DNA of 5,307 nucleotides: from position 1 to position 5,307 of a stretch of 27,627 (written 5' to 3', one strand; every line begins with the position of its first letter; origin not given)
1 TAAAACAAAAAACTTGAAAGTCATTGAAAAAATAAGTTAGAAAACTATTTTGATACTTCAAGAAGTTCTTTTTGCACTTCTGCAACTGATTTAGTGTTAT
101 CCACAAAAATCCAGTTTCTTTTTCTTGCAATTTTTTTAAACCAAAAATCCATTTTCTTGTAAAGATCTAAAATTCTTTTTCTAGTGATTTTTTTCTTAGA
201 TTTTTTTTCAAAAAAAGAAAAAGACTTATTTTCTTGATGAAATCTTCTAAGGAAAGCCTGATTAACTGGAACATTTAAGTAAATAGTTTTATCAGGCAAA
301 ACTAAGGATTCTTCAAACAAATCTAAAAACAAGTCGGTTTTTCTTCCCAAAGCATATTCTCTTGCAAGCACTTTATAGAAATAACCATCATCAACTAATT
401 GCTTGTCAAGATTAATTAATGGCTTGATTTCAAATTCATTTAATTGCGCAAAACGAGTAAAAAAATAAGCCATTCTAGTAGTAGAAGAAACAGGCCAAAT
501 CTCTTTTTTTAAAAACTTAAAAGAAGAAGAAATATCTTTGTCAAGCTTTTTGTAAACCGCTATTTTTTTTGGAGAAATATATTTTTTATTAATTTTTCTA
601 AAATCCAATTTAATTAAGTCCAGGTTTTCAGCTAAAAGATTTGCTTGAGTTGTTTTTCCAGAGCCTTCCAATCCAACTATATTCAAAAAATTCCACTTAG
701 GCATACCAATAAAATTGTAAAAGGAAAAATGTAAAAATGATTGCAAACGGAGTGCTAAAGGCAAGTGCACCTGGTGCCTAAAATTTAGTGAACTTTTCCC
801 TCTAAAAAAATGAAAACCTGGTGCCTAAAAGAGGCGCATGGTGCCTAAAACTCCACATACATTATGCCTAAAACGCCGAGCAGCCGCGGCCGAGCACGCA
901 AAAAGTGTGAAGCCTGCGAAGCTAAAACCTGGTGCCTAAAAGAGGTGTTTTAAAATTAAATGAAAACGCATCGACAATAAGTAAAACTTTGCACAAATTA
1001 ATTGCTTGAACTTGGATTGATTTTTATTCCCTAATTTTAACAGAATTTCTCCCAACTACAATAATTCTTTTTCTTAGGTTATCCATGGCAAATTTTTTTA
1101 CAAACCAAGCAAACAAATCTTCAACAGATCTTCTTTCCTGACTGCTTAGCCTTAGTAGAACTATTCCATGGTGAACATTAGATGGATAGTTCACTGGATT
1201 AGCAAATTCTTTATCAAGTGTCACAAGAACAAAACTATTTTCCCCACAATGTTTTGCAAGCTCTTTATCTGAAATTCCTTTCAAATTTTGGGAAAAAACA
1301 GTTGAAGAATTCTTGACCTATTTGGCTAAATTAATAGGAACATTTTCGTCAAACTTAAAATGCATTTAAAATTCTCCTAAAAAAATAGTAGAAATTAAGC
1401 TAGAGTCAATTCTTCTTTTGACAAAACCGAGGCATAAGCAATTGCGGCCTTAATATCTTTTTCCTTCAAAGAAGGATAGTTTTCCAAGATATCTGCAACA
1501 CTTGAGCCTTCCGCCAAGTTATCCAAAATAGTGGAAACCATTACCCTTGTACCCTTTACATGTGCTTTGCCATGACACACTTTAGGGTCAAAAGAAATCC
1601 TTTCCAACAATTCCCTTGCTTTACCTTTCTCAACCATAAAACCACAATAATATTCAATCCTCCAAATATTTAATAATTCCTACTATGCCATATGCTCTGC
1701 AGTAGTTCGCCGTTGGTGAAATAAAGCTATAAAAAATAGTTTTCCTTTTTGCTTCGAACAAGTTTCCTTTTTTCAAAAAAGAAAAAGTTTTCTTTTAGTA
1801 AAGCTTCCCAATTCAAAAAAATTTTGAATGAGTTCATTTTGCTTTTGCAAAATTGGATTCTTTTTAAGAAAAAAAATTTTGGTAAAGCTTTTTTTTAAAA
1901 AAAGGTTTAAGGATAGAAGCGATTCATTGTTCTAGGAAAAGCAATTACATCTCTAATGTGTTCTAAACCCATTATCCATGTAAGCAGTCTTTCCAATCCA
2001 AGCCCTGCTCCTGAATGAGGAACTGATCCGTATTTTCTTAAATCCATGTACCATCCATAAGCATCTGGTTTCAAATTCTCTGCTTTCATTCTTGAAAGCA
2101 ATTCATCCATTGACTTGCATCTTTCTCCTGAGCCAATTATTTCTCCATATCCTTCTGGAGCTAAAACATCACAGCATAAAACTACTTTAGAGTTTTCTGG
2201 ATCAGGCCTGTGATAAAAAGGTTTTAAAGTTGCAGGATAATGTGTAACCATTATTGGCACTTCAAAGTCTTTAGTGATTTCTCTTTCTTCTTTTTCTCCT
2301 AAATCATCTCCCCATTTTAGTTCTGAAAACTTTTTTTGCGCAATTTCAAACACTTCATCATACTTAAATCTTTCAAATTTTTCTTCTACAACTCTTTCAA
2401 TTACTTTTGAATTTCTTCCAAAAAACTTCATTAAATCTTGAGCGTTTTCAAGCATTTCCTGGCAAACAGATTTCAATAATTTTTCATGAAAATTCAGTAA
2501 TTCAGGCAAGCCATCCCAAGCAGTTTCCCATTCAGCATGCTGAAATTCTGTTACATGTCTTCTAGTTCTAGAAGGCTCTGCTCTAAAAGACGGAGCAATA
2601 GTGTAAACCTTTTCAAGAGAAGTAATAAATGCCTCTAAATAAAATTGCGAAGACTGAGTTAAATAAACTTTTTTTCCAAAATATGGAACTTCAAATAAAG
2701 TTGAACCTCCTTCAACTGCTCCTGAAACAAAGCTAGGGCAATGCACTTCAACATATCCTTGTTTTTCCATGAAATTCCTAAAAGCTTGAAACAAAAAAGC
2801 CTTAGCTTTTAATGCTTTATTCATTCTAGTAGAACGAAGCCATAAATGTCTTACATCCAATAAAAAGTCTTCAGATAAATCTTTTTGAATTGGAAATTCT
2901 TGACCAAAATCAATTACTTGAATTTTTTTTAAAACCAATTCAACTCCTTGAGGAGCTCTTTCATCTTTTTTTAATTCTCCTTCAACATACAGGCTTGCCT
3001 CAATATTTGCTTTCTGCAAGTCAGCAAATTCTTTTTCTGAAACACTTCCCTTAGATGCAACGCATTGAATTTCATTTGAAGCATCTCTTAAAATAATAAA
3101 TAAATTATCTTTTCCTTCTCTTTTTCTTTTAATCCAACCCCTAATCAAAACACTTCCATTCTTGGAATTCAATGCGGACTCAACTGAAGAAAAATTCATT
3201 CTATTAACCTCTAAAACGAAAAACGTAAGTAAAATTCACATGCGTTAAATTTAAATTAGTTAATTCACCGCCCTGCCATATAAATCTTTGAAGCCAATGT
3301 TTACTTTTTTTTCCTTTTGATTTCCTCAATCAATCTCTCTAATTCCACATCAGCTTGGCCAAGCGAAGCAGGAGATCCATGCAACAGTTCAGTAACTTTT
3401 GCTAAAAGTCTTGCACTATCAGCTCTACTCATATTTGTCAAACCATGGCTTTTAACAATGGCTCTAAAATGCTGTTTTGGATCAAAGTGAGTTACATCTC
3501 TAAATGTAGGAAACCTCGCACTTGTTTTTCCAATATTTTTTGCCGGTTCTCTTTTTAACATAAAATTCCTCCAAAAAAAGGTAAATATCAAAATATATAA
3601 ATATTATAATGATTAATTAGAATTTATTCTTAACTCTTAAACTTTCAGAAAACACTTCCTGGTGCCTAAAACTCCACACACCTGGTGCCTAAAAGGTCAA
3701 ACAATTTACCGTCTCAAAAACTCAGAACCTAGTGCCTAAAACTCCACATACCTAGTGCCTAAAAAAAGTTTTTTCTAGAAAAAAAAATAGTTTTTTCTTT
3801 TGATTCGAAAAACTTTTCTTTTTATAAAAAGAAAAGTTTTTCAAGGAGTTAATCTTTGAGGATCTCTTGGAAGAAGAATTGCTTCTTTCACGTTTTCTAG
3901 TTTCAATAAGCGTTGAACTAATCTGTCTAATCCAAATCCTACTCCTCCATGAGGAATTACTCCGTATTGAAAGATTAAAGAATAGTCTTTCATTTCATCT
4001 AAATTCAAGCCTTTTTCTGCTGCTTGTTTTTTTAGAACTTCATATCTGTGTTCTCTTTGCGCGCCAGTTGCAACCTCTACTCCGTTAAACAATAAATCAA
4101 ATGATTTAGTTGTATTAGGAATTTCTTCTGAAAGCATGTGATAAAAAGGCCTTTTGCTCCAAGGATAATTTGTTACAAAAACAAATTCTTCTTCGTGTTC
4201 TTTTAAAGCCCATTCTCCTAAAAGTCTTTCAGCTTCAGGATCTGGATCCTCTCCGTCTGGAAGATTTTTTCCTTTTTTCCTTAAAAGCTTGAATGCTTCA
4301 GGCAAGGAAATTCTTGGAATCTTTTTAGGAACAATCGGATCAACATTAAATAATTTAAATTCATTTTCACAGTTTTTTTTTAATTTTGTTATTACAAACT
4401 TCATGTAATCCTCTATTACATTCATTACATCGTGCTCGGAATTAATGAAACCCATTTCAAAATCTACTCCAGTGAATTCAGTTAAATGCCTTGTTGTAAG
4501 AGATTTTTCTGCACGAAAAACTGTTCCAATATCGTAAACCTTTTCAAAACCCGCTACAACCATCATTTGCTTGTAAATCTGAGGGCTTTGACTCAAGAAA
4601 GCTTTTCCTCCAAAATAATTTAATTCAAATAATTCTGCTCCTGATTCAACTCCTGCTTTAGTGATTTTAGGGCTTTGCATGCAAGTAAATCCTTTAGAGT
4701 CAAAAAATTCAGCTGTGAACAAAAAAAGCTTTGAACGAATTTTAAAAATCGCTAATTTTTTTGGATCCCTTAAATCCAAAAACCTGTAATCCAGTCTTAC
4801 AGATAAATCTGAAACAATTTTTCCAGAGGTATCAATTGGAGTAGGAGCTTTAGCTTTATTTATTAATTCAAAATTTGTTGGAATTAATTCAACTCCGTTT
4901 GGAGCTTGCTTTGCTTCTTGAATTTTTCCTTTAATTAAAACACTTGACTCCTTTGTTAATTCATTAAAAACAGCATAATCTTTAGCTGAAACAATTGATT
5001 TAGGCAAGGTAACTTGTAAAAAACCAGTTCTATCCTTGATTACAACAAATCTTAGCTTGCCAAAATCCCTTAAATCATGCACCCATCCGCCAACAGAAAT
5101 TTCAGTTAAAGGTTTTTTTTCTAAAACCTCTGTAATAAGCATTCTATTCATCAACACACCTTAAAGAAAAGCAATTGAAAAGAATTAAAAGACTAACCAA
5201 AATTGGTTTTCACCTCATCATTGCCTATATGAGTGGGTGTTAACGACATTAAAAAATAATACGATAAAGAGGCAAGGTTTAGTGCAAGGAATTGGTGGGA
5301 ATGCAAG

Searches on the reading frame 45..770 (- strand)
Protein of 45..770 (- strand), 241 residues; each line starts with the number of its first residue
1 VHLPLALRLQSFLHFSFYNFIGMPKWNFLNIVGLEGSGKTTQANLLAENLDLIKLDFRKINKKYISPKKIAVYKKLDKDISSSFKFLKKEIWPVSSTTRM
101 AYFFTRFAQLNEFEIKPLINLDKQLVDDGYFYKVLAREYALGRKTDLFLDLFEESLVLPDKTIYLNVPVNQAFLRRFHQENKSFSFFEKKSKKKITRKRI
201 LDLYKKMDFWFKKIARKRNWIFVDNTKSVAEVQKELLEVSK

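Call 47: find_encoding_contigs(protein=window:45-770:-, flank=10000, max_places=6)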
Protein window:45-770:- (241 aa): no gene with exactly this product is on record in the collection.

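Call 53: search_protein_families(library=pfam, proteins=[window:45-770:-], max_evalue=0.01)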
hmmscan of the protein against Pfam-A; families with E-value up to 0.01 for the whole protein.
window:45-770:- (241 aa): 3 families
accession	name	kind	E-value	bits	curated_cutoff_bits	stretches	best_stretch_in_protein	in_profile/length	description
PF02223.23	Thymidylate_kin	-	9.5e-11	42.2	27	1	33-214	3-172/185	Thymidylate kinase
PF01712.25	dNK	-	0.00063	20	27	1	31-183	3-146/203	Deoxynucleoside kinase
PF13207.12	AAA_17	-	0.0022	18.7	27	0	32-52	1-21/136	AAA domain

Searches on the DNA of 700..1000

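Call 84: search_rna_families(source=window, start=700, end=1000, threshold=evalue, max_evalue=1)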
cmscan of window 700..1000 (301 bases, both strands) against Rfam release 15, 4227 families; matches with E-value up to 1: 0.
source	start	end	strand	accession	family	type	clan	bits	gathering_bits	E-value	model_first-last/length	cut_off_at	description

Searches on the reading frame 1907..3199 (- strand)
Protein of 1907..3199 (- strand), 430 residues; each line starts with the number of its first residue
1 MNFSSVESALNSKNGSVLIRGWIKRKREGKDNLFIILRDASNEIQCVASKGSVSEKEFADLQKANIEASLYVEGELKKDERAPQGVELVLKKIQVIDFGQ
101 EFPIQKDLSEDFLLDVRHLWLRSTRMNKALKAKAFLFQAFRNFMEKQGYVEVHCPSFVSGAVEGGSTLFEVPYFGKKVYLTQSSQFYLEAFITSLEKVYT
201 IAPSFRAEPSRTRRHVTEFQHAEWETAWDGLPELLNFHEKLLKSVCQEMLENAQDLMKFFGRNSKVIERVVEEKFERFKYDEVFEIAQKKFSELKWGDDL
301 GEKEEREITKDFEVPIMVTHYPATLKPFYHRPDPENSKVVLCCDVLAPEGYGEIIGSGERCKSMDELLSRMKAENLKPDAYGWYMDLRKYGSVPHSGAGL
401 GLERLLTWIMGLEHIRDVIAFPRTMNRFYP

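Call 48: find_encoding_contigs(protein=window:1907-3199:-, flank=10000, max_places=6)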
Protein window:1907-3199:- (430 aa): 2 contigs read that carry it; 2 places shown.
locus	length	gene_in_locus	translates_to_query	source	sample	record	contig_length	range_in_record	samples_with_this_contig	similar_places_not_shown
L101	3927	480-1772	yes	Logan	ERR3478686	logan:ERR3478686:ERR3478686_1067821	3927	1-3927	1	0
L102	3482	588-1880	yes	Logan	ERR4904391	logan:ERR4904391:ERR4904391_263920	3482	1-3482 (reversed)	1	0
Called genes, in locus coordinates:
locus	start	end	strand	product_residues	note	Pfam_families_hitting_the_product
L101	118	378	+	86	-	-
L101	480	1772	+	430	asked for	PF01336:tRNA_anti-codon, PF00152:tRNA-synt_2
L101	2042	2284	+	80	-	PF04255:DUF433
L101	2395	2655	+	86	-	PF18480:DUF5615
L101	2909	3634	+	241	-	PF02223:Thymidylate_kin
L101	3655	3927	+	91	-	?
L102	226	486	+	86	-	-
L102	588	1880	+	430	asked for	PF01336:tRNA_anti-codon, PF00152:tRNA-synt_2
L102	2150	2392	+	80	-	PF04255:DUF433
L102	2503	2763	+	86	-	PF18480:DUF5615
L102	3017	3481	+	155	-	?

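Call 57: list_cluster_members(proteins=[P0001, window:1907-3199:-, window:3841-5157:-])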
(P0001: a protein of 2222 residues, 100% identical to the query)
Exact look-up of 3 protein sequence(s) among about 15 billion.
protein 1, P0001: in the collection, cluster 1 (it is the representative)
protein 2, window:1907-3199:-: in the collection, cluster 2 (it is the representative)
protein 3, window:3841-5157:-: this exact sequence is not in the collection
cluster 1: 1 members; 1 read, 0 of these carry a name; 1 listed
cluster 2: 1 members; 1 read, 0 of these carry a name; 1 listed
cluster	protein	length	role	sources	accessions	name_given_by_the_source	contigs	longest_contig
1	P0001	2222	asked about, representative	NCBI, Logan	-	-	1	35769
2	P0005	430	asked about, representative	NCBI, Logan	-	-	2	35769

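Call 92: search_protein_families(library=ncbifam, proteins=[window:1907-3199:-], max_evalue=0.001)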
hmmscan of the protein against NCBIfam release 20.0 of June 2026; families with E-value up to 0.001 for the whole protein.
window:1907-3199:- (430 aa): 17 families
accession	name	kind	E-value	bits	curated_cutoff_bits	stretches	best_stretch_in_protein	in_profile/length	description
NF003037.0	PRK03932.1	equivalog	1.3e-135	452.9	414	1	12-429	14-450/451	asparagine--tRNA ligase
TIGR00457.1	asnS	equivalog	2.9e-119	398.9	342.6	1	10-429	12-454/455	asparagine--tRNA ligase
NF003483.0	PRK05159.1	equivalog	2.7e-98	329.7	353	1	12-430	15-438/438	aspartate--tRNA(Asn) ligase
TIGR00458.1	aspS_nondisc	equivalog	2e-86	290.7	368.4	1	6-430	6-428/428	aspartate--tRNA(Asn) ligase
NF005052.0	PRK06462.1-1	equivalog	1.9e-46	158.8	368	1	115-423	34-345/353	asparagine synthetase A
NF005054.0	PRK06462.1-4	equivalog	2.1e-40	138.8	309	1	120-423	15-310/318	asparagine synthetase A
NF001750.0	PRK00476.1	equivalog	2.4e-40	138.4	443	2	13-252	17-268/590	aspartate--tRNA ligase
TIGR00459.1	aspS_bact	equivalog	9.5e-39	133.2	373.85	2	12-262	14-271/586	aspartate--tRNA ligase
NF001756.1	PRK00484.1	subfamily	3.1e-29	102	468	1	7-423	43-484/488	lysine--tRNA ligase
NF005055.0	PRK06462.1-5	equivalog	3.1e-28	98.8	389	1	177-426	86-336/341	asparagine synthetase A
NF005053.0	PRK06462.1-3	equivalog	3.1e-27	95.8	322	1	171-422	12-265/274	asparagine synthetase A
TIGR00499.1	lysS_bact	equivalog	4.3e-27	94.9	427.6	1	9-423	48-491/496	lysine--tRNA ligase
NF009460.0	PRK12820.1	equivalog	4.5e-19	68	1379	2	107-226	150-271/723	bifunctional aspartyl-tRNA synthetase/aspartyl/glutamyl-tRNA amidotransferase subunit C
TIGR00462.1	genX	equivalog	4.6e-15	55.8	286.9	1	131-421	2-304/304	EF-P lysine aminoacylase EpmA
NF006828.0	PRK09350.1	equivalog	2.6e-14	53.2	264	1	120-422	7-321/325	elongation factor P--(R)-beta-lysine ligase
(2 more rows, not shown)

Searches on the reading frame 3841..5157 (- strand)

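Call 92: search_protein_families(library=ncbifam, proteins=[window:3841-5157:-], max_evalue=0.001)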
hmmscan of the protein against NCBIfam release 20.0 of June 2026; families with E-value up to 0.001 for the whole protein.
window:3841-5157:- (438 aa): 19 families
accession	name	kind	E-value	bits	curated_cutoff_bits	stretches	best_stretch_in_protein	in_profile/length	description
NF003483.0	PRK05159.1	equivalog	1.7e-157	524.8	353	1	2-438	2-438/438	aspartate--tRNA(Asn) ligase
TIGR00458.1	aspS_nondisc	equivalog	1.4e-130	436.1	368.4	1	13-438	8-428/428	aspartate--tRNA(Asn) ligase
NF003037.0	PRK03932.1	equivalog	8.4e-85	285.4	414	1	4-437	2-450/451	asparagine--tRNA ligase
TIGR00457.1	asnS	equivalog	4e-77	260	342.6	1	15-436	14-453/455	asparagine--tRNA ligase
NF001750.0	PRK00476.1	equivalog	2.1e-61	207.9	443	2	5-268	6-275/590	aspartate--tRNA ligase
TIGR00459.1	aspS_bact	equivalog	8.5e-61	206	373.85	2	3-266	2-268/586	aspartate--tRNA ligase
NF001756.1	PRK00484.1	subfamily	3e-41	141.6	468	1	17-430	51-483/488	lysine--tRNA ligase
NF009460.0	PRK12820.1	equivalog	2e-37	128.7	1379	2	18-251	36-286/723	bifunctional aspartyl-tRNA synthetase/aspartyl/glutamyl-tRNA amidotransferase subunit C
TIGR00499.1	lysS_bact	equivalog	1.4e-36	126.2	427.6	2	14-293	50-325/496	lysine--tRNA ligase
NF005052.0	PRK06462.1-1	equivalog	2e-35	122.5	368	1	117-431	28-345/353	asparagine synthetase A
NF005054.0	PRK06462.1-4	equivalog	1.6e-30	106.3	309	1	127-434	14-313/318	asparagine synthetase A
NF002821.0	PRK02983.1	equivalog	3.1e-26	91.7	742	2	9-231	651-872/1102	bifunctional lysylphosphatidylglycerol synthetase/lysine--tRNA ligase LysX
NF009101.0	PRK12445.1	subfamily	1.3e-23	83.3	1026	2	18-257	66-303/505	lysine--tRNA ligase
NF005053.0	PRK06462.1-3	equivalog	3.8e-16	59.5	322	1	182-432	15-267/274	asparagine synthetase A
TIGR00462.1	genX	equivalog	6.3e-15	55.4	286.9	1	141-427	4-302/304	EF-P lysine aminoacylase EpmA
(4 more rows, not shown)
